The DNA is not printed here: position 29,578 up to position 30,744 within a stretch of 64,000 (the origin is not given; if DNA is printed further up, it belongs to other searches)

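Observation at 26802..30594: MBOAT plus two SGNH proteins (one with LysM): candidate peptidoglycan or polysaccharide O-acetylation operon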

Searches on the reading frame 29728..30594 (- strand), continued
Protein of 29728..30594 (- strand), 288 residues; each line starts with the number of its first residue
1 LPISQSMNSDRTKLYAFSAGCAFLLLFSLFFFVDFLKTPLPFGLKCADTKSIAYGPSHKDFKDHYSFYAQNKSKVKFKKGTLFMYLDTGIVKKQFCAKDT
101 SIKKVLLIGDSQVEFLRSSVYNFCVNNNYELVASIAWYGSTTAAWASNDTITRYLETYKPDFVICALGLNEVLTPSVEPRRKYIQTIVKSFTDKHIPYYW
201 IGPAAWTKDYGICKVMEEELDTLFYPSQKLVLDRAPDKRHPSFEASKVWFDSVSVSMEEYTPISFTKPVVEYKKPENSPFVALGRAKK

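Call 68: search_solved_structures(query=A3, max_evalue=10, show_alignments=3)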
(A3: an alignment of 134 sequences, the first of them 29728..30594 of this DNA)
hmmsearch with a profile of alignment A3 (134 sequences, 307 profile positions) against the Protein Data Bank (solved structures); distinct sequences matched with E-value up to 10: 16.
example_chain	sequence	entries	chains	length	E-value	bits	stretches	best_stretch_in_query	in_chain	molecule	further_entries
6se1_A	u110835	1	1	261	0.0087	18.5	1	74-106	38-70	Putative lipopolysaccharide modification acyltransferase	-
4ppy_A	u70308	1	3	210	0.038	16.5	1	66-105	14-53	Putative acylhydrolase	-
9hi6_A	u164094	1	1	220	0.07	15.6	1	59-166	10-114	FI6-focused design_04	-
3hp4_A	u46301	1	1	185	0.27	13.6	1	124-146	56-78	GDSL-esterase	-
1jrl_A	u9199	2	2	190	0.36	13.2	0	125-167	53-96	Acyl-CoA Thioesterase I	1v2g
1ivn_A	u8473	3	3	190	0.37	13.2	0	125-167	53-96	Thioesterase I | Acyl-CoA thioesterase I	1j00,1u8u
5tid_A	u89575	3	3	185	0.4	13.1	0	125-167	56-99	Acyl-CoA thioesterase I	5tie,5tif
5tic_A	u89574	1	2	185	0.41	13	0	125-167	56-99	Acyl-CoA thioesterase I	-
6lfc_A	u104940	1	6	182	0.41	13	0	125-167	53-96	Acyl-CoA thioesterase I also functions as protease I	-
2vpt_A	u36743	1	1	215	0.43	13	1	125-150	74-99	LIPOLYTIC ENZYME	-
4hf7_A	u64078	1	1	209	0.44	12.9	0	70-105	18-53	Putative acylhydrolase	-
6lfb_A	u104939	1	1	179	0.45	12.9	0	125-167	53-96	Acyl-CoA thioesterase I also functions as protease I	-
7jgu_A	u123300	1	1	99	0.49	12.8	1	99-151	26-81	Fibronectin type-III domain-containing protein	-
9ge8_T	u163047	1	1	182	0.7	12.3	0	125-167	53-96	Thioesterase 1/protease 1/lysophospholipase L1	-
1vjg_A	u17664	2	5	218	1.5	11.2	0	65-165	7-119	putative lipase from the G-D-S-L family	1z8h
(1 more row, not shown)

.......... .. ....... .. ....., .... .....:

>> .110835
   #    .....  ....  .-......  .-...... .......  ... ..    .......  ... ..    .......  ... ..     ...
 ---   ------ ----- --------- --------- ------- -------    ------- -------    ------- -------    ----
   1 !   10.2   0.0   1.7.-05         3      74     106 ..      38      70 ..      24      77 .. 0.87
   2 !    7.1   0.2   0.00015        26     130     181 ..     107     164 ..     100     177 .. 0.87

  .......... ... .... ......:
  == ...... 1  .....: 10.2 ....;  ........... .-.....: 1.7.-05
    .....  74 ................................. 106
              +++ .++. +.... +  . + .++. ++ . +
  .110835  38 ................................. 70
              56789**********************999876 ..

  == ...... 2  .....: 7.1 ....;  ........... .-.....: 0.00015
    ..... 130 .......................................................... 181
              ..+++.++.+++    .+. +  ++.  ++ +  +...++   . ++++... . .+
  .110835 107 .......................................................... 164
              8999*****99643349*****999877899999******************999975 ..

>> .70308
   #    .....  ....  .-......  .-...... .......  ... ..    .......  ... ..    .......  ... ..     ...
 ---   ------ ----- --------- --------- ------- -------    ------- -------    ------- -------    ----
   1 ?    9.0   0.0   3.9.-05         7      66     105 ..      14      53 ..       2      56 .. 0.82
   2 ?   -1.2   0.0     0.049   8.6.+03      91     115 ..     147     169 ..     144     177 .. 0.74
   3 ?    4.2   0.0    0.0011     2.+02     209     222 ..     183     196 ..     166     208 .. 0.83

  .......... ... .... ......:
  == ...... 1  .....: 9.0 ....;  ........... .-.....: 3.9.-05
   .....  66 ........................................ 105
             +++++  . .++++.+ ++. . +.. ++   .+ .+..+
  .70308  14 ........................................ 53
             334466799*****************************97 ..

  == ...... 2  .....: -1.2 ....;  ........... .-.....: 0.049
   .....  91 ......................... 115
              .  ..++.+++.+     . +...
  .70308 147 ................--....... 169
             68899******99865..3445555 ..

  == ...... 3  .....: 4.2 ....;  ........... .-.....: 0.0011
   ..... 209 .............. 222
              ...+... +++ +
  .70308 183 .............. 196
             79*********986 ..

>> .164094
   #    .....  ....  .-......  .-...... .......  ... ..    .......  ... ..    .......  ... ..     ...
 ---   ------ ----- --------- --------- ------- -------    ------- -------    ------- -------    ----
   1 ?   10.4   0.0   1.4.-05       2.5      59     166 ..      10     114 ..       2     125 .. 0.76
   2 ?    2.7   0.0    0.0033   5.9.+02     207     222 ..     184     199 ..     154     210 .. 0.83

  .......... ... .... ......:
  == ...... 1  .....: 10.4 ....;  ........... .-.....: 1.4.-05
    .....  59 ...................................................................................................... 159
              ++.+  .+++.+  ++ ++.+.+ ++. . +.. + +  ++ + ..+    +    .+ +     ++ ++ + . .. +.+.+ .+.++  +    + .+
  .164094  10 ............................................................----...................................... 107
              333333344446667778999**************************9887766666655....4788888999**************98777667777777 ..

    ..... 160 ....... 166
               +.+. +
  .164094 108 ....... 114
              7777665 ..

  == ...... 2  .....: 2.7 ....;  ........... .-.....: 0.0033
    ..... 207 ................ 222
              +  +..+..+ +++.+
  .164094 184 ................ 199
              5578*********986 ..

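Call 77: find_homologous_proteins(query=A3, max_evalue=0.001)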
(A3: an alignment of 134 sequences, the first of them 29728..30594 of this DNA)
Query A3 (134 sequences) (288 aa, profile of the alignment): 1623 proteins with E <= 0.001 among 8000 candidates; the best 120 are listed.
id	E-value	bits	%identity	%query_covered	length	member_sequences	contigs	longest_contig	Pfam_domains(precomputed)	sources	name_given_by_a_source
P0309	5.4e-102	359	31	68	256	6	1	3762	-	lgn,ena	-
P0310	9.5e-102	358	33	58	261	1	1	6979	-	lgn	-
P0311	3.1e-101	357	39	57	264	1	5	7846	-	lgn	-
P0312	4.4e-101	356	39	59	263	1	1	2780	-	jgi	-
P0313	6.5e-101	356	31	62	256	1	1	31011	-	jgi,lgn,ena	-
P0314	7.6e-101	355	32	59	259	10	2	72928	-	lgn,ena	-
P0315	8.2e-101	355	32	64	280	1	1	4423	-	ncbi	-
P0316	1.3e-100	355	33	64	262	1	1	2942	-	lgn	-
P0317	1.5e-100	354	33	66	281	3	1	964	-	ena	-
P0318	1.9e-100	354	34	59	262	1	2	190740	-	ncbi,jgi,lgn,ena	-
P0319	2.2e-100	354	32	62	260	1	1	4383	PF04311.21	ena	-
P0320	2.2e-100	354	32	58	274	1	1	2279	-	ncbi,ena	-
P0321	2.2e-100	354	32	68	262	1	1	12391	-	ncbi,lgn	-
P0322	2.4e-100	354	32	66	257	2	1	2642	-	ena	-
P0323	3.1e-100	353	31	64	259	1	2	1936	-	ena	-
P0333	1.4e-99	351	31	66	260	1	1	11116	PF04311.21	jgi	-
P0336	2.3e-99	351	34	63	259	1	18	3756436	PF04311.21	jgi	jgi:lysophospholipase L1-like esterase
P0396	2.5e-97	344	32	69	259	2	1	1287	PF04311.21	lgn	-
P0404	3.7e-97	343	34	54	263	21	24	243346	-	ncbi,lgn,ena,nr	ncbi:MAG: SGNH/GDSL hydrolase family protein [Prevotella sp.]|nr:SGNH/GDSL hydrolase family protein 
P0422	8.0e-97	342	35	64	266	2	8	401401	PF04311.21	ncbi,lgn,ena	-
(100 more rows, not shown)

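Call 78: find_encoding_contigs(protein=P0404, flank=5000, max_places=2)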
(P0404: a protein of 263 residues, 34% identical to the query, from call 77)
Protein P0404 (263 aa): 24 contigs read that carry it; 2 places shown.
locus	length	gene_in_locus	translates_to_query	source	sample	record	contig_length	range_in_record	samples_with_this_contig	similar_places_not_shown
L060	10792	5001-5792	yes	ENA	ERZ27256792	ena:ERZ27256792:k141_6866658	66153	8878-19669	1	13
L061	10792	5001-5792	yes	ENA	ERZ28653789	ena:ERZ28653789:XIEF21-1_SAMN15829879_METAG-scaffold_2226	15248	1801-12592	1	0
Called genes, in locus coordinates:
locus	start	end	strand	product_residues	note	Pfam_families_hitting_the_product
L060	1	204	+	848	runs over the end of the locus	PF07244:POTRA (faint), PF01103:Omp85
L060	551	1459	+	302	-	-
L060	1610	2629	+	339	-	PF01368:DHH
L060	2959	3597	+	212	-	PF16109:DUF4827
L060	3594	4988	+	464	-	PF02878:PGM_PMM_I, PF02879:PGM_PMM_II, PF02880:PGM_PMM_III, PF00408:PGM_PMM_IV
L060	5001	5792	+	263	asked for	-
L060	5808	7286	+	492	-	PF03062:MBOAT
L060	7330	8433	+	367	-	PF17996:CE2_N, PF00657:Lipase_GDSL, PF13472:Lipase_GDSL_2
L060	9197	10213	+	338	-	PF00356:LacI, PF04967:HTH_10 (faint), PF00532:Peripla_BP_1, PF13407:Peripla_BP_4, PF13377:Peripla_BP_3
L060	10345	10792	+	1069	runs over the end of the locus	PF13715:CarbopepD_reg_2, PF07715:Plug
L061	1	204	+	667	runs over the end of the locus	?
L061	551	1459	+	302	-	-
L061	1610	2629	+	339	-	PF01368:DHH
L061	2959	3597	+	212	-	PF16109:DUF4827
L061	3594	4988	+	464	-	PF02878:PGM_PMM_I, PF02879:PGM_PMM_II, PF02880:PGM_PMM_III, PF00408:PGM_PMM_IV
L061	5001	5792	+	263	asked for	-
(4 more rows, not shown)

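Call 79: find_encoding_contigs(protein=P0336, flank=5000, max_places=2)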
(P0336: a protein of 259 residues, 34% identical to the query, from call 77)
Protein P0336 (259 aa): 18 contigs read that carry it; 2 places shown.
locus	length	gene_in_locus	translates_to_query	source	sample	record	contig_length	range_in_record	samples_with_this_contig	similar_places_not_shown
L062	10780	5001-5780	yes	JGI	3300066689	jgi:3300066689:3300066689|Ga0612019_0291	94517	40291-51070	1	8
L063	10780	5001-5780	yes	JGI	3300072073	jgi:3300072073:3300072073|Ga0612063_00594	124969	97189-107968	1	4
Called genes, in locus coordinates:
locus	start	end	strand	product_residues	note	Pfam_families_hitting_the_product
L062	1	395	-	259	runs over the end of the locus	PF00378:ECH_1, PF16113:ECH_2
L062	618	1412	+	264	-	-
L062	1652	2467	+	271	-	PF01510:Amidase_2, PF08239:SH3_3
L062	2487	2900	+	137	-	-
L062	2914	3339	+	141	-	-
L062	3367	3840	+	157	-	-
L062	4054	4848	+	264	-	PF02230:Abhydrolase_2, PF12146:Hydrolase_4 (faint), PF20434:BD-FAE (faint), PF00326:Peptidase_S9 (weak), PF01738:DLH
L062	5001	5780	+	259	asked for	PF04311:DUF459 (faint)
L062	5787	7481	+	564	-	PF03062:MBOAT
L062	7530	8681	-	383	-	PF13173:AAA_14, PF13635:DUF4143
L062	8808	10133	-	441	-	-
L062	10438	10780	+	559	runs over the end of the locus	PF00005:ABC_tran, PF00931:NB-ARC (faint), PF02463:SMC_N (faint), PF13175:AAA_15 (faint), PF13555:AAA_29 (faint), PF01926:MMR_HSR1 (faint), PF12848:ABC_tran_Xtn, PF00005:ABC_tran, +1 more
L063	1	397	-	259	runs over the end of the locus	PF00378:ECH_1, PF16113:ECH_2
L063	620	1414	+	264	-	-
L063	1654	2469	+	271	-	PF01510:Amidase_2, PF08239:SH3_3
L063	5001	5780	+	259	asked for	PF04311:DUF459 (faint)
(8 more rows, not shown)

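Call 81: search_protein_families(library=pfam, alignment_id=A3, max_evalue=0.01)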
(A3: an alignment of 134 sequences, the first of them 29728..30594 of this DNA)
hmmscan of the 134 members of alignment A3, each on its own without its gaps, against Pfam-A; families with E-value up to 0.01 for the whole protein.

A. member 1, window:29728-30594:- (288 aa): 1 family
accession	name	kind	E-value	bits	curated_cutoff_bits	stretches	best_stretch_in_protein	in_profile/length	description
PF13472.12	Lipase_GDSL_2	-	0.009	17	32.9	0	135-209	39-121/178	GDSL-like Lipase/Acylhydrolase family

B. families by the number of members that match (of 134 scanned): 6 families
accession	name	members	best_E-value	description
PF04311.20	DUF459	59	3.1e-07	Protein of unknown function (DUF459)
PF13472.12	Lipase_GDSL_2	40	1.4e-07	GDSL-like Lipase/Acylhydrolase family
PF00657.28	Lipase_GDSL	14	6.1e-07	GDSL-like Lipase/Acylhydrolase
PF19040.6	SGNH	4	1.3e-05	SGNH domain (fused to AT3 domains)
PF04667.22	Endosulfine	1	0.0055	cAMP-regulated phosphoprotein/endosulfine conserved region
PF18774.7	APOBEC4_like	1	0.0064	APOBEC4-like -AID/APOBEC-deaminase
